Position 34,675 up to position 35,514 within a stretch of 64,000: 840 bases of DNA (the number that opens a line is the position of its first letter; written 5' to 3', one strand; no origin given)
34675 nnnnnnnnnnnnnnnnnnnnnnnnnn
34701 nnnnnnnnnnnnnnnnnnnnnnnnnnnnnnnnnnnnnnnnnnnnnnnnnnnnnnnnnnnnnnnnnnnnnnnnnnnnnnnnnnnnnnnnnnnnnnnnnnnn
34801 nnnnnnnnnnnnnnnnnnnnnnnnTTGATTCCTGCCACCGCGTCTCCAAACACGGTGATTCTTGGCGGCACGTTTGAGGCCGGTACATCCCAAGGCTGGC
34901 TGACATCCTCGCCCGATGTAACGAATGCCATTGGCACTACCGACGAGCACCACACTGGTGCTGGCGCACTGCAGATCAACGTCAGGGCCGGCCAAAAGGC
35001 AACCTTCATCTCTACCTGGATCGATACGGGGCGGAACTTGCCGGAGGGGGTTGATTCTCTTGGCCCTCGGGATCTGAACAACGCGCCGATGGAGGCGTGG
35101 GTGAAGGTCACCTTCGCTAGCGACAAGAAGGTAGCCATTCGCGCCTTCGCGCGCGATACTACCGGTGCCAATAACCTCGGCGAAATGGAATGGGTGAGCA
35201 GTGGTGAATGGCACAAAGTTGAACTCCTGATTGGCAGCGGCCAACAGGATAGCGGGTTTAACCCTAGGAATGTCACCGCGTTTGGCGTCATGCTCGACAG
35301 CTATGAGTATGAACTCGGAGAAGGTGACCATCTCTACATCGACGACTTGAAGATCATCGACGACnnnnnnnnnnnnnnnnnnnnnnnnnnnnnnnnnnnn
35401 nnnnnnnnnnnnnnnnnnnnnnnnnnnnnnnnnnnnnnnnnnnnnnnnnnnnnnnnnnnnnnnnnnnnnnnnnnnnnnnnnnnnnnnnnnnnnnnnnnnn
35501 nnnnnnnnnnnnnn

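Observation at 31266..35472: Compositional mosaic (about 55% / 30-35% / 63% GC blocks) between lexA and uvrB, encoding secreted enzymes and surface proteins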

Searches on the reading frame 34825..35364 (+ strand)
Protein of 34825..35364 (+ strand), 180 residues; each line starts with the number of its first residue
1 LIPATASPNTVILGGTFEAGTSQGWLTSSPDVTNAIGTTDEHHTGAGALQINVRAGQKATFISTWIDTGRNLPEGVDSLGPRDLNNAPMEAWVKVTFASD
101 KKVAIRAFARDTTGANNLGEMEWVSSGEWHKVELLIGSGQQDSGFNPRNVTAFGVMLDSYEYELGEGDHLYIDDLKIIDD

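Call 31: search_protein_representatives(protein=window:34825-35364:+)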
Query: 180 residues. Proteins with E-value up to 0.001 (for the whole library): 10; up to 1e-10: 2; up to 1e-30: 1. The best 10 are listed.
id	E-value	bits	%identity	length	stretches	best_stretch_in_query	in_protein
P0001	4.8e-116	401.7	99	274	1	1-180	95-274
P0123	1.0e-10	58.4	29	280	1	15-177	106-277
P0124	1.6e-07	48.0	35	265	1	58-163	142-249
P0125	2.0e-05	41.2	32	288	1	35-175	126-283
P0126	2.5e-05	40.9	30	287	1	2-174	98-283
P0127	2.9e-04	37.4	23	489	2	21-177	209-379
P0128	4.6e-04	36.8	26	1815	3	41-175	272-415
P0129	6.3e-04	36.3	33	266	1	13-176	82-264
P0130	6.5e-04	36.3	32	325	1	11-166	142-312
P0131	9.4e-04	35.8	28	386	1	13-175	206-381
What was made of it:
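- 34543..35367 (+): g4: lipoprotein made of a signal peptide with lipobox, a Pro/Thr-rich linker and a C-terminal CBM-like beta-sandwich domain. 60% GC, GC3 0.67. Nine remote homologues (call 31).
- It has only 9 remote homologues among 1.84 billion representative proteins (call 31).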

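Call 32: predict_structure(protein=window:34825-35364:+)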
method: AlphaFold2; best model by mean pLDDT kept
length: 180 residues; sequences in the alignment: 1
mean_pLDDT: 52.4   pTM: 0.53
mean pLDDT of the five models: 52.4, 43.6, 41.8, 39.6, 35.8
residues with pLDDT >= 90: 0; 70-90: 44; 50-70: 56; < 50: 80
segments of 3 or more residues with pLDDT < 50: 1-79
pLDDT, mean of each block of 10 residues (from residue 1): 26 32 31 28 32 42 42 38 64 66 73 74 77 72 77 63 53 56
secondary structure, 60 per line:
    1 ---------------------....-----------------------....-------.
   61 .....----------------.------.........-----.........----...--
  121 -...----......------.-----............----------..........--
elements in order: E22-25 E49-52 E60-65 E89-97 E103-111 E116-118 E122-124 E129-134 E150-158 E169-178
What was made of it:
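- Tried and rejected: The single-sequence AlphaFold model of the g4 domain was poor (pLDDT 52, call 32).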

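Call 35: find_encoding_contigs(protein=P0123, flank=6000, max_places=4)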
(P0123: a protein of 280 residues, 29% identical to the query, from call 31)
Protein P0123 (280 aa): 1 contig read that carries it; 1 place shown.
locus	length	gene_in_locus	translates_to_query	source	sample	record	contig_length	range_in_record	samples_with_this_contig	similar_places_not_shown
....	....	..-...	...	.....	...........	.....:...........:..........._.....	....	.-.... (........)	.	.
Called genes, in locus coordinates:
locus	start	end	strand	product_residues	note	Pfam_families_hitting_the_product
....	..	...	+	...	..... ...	-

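Call 36: find_encoding_contigs(protein=P0124, flank=8000, max_places=3)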
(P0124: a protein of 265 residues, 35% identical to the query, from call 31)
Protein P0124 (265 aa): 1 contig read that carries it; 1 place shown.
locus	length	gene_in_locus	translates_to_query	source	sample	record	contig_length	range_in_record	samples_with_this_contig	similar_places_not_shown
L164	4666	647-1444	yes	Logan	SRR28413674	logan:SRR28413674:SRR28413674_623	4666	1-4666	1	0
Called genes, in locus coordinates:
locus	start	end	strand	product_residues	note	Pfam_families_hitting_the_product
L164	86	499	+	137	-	-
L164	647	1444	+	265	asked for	-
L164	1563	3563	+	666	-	PF00270:DEAD (faint), PF04851:ResIII, PF17757:UvrB_inter, PF27431:UvrB_3rd, PF00271:Helicase_C, PF12344:UvrB, PF02151:UVR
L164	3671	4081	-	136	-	-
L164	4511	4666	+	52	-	?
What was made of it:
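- g4 has a homologue at the same position in L164 (call 36).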

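Call 37: find_encoding_contigs(protein=P0126, flank=8000, max_places=3)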
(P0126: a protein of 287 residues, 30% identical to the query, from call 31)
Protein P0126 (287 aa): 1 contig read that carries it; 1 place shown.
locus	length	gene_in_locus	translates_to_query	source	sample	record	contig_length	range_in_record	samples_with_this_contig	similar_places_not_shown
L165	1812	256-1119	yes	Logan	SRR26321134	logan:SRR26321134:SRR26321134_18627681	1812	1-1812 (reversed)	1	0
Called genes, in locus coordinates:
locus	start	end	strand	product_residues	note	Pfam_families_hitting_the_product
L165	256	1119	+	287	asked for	-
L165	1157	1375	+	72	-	-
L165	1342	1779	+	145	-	-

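Call 38: find_encoding_contigs(protein=P0125, flank=8000, max_places=3)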
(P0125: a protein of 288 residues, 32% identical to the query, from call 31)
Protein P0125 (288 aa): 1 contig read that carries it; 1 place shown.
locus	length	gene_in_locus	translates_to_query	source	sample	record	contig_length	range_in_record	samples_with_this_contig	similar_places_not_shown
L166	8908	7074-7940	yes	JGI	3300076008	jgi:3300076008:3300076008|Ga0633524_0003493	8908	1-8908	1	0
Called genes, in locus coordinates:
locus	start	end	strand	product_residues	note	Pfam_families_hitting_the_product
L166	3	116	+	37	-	?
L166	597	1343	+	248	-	-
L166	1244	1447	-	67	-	-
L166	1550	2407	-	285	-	PF03080:Neprosin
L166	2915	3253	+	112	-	-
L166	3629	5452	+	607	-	PF00069:Pkinase, PF07714:PK_Tyr_Ser-Thr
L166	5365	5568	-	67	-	-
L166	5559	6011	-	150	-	-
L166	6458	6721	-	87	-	-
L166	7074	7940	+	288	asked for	-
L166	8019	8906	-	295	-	?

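Call 45: search_protein_families(library=pfam, alignment_id=A1, max_evalue=1)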
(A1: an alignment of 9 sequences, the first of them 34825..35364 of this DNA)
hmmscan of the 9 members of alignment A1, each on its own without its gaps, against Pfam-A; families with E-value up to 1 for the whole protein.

A. member 1, window:34825-35364:+ (180 aa): 0 families

B. families by the number of members that match (of 9 scanned): 17 families
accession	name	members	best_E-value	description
PF21253.3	Mann_GBD_bact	6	5.1e-12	Mannanase, galactose-binding domain-like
PF11309.13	DUF3112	1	0.0072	Protein of unknown function (DUF3112)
PF11694.13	DUF3290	1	0.013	Protein of unknown function (DUF3290)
PF12822.12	ECF_trnsprt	1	0.017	ECF transporter, substrate-specific component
PF13567.11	DUF4131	1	0.019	Domain of unknown function (DUF4131)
PF10688.14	Imp-YgjV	1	0.025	Bacterial inner membrane protein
PF04151.21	PPC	1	0.025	Bacterial pre-peptidase C-terminal domain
PF09212.16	CBM27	1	0.033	Carbohydrate binding module 27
PF10793.14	Gloverin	1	0.033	Gloverin-like protein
PF03424.20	CBM_17_28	1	0.035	Carbohydrate binding domain (family 17/28)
PF19255.4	DUF5902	1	0.041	Family of unknown function (DUF5902)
PF24661.1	DUF7649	1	0.042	Domain of unknown function (DUF7649)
PF06781.17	CrgA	1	0.046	Cell division protein CrgA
PF01757.29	Acyl_transf_3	1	0.052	Acyltransferase domain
PF07854.18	DUF1646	1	0.055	Protein of unknown function (DUF1646)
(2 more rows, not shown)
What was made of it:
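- On CBM / galactose-binding-domain-like beta-sandwich (g4 C-terminal domain): Six of the nine aligned proteins (g4's domain plus eight homologues) match PF21253 Mann_GBD_bact, best E = 5e-12 (call 45).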

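Call 50: predict_structure(alignment_id=A1)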
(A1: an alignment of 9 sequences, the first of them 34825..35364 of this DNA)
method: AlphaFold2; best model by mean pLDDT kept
length: 180 residues; sequences in the alignment: 9
mean_pLDDT: 81.9   pTM: 0.80
mean pLDDT of the five models: 81.9, 80.9, 80.2, 79.5, 78.2
residues with pLDDT >= 90: 73; 70-90: 73; 50-70: 25; < 50: 9
segments of 3 or more residues with pLDDT < 50: 1-9
pLDDT, mean of each block of 10 residues (from residue 1): 42 56 76 78 86 78 83 66 89 91 93 95 94 95 95 89 84 84
secondary structure, 60 per line:
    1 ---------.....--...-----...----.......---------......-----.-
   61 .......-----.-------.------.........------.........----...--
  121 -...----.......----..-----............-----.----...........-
elements in order: E10-14 E25-27 E32-38 E48-53 E61-67 E88-96 E103-111 E116-118 E122-124 E129-135 E150-158 E169-179
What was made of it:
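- On CBM / galactose-binding-domain-like beta-sandwich (g4 C-terminal domain): Model with pLDDT 81.9 and pTM 0.80 (call 50).
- Remote homologues give a confident beta-sandwich model (calls 31, 50).
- Tried and rejected: The 9-sequence alignment was needed (call 50).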

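Call 52: fold_search(model_id=the predicted structure, library=pdb)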
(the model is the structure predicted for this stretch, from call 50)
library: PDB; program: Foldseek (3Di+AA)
matches with E <= 10: 1135; with E <= 0.001: 67
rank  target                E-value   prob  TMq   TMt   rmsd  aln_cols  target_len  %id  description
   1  4xup_E                4.7e-08  1.00  0.60  0.67   4.4       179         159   17  Structure of the N-terminal CBM22-1-CBM22-2 tandem domain from Paenibacillus barcinonensis Xyn10C (released 2015-06-03)
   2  4xup_C                1.1e-07  1.00  0.59  0.65   5.0       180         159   17  Structure of the N-terminal CBM22-1-CBM22-2 tandem domain from Paenibacillus barcinonensis Xyn10C (released 2015-06-03)
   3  2c26                  1.1e-07  1.00  0.58  0.44   6.1       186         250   16  Structural basis for the promiscuous specificity of the carbohydrate- binding modules from the beta-sandwich super famil (released 2005-10-18)
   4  4xuo_A                1.9e-07  1.00  0.57  0.65   4.6       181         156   19  Structure of the CBM22-1 xylan-binding domain from Paenibacillus barcinonensis Xyn10C (released 2015-06-03)
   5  1wky                  4.4e-07  1.00  0.65  0.28   5.8       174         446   17  Crystal structure of alkaline mannanase from Bacillus sp. strain JAMB-602: catalytic domain and its Carbohydrate Binding (released 2005-06-15)
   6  8qpg_TA               4.9e-07  1.00  0.63  0.30   3.7       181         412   16  Turret of Haloferax tailed virus 1 (released 2024-10-09)
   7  8xmz_A                1.4e-06  1.00  0.53  0.66   4.4       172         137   16  Crystal structure of a novel porphyran-binding carbohydrate binding module (released 2024-01-17)
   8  9cyn_A                1.7e-06  1.00  0.49  0.43   8.0       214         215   12  Flagellar filament sheath protein FlaA1 (released 2026-03-18)
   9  4xup_F                2.1e-06  1.00  0.59  0.35   5.1       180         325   17  Structure of the N-terminal CBM22-1-CBM22-2 tandem domain from Paenibacillus barcinonensis Xyn10C (released 2015-06-03)
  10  1h6y_A                2.8e-06  1.00  0.59  0.66   4.9       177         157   14  The role of conserved amino acids in the cleft of the C-terminal family 22 carbohydrate binding module of Clostridium  (released 2002-06-27)
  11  4xup_A                2.9e-06  1.00  0.60  0.35   4.9       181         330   17  Structure of the N-terminal CBM22-1-CBM22-2 tandem domain from Paenibacillus barcinonensis Xyn10C (released 2015-06-03)
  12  2wys_A                3.2e-06  1.00  0.57  0.23   4.6       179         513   13  High resolution crystallographic structure of the Clostridium thermocellum N-terminal endo-1,4-beta-D-xylanase 10B (Xy (released 2010-08-25)
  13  9cyn_C                3.4e-06  1.00  0.46  0.40   8.1       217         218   10  Flagellar filament sheath protein FlaA1 (released 2026-03-18)
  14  3oea_A                3.8e-06  1.00  0.54  0.64   4.8       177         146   15  Crystal structure of the Q121E mutants of C.polysaccharolyticus CBM16-1 bound to cellopentaose (released 2010-08-25)
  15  2zex_A                4.2e-06  1.00  0.51  0.60   5.4       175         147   14  Family 16 carbohydrate binding module (released 2008-03-04)
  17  4xup_D                4.6e-06  1.00  0.60  0.36   4.7       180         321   17  Structure of the N-terminal CBM22-1-CBM22-2 tandem domain from Paenibacillus barcinonensis Xyn10C (released 2015-06-03)
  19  4xup_B                5.7e-06  1.00  0.60  0.36   4.5       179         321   17  Structure of the N-terminal CBM22-1-CBM22-2 tandem domain from Paenibacillus barcinonensis Xyn10C (released 2015-06-03)
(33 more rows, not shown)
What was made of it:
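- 34543..35367 (+): Model with pLDDT 82 that matches CBM22, CBM16 and CBM4 (calls 50, 52).
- On CBM / galactose-binding-domain-like beta-sandwich (g4 C-terminal domain): Foldseek against the PDB gives CBM22 (4xup, E = 5e-8, TM 0.60-0.67), CBM16, CBM4 and the mannanase CBM 1wky (call 52).
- Checked: g4 has a lipobox (LLASC) and a domain whose model matches CBM22, CBM16, CBM4 and a mannanase CBM (calls 50, 52).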

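Call 75: find_encoding_contigs(protein=P0129, flank=8000, max_places=2)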
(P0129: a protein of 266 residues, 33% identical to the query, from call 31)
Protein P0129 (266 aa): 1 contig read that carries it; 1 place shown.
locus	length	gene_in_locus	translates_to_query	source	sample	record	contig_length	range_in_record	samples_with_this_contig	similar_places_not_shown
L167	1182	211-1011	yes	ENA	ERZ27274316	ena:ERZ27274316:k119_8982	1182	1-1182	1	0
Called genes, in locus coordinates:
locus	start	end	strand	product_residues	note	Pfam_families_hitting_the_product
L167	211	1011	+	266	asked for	-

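Call 76: find_encoding_contigs(protein=P0131, flank=8000, max_places=2)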
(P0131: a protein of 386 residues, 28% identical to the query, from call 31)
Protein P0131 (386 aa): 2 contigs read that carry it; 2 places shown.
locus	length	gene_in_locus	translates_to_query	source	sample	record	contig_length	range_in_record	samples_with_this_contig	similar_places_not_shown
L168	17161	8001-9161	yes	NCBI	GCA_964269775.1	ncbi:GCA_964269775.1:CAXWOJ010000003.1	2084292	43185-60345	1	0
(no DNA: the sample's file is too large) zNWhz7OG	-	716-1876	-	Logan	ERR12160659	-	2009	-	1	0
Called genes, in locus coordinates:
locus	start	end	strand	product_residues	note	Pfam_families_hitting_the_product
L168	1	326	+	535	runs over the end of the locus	-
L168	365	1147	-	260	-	PF00211:Guanylate_cyc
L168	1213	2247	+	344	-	PF10974:DUF2804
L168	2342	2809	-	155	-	-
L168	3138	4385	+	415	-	-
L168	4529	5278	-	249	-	PF00248:Aldo_ket_red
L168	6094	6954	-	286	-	PF13276:HTH_21, PF00665:rve, PF13683:rve_3, PF13333:rve_2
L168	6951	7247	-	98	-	PF01527:HTH_Tnp_1, PF13384:HTH_23, PF13518:HTH_28 (faint)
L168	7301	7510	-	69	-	-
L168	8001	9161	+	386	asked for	-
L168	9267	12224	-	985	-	PF02347:GDC-P, PF01212:Beta_elim_lyase (weak), PF21478:GcvP2_C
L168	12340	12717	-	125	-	PF01597:GCV_H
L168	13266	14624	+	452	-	PF00282:Pyridoxal_deC, PF01212:Beta_elim_lyase (weak)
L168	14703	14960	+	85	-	PF05016:ParE_toxin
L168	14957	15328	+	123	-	PF12844:HTH_19 (weak), PF13560:HTH_31, PF01381:HTH_3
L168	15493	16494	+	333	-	-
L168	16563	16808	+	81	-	-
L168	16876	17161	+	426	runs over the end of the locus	PF01168:Ala_racemase_N, PF00842:Ala_racemase_C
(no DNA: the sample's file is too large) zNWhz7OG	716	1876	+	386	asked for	-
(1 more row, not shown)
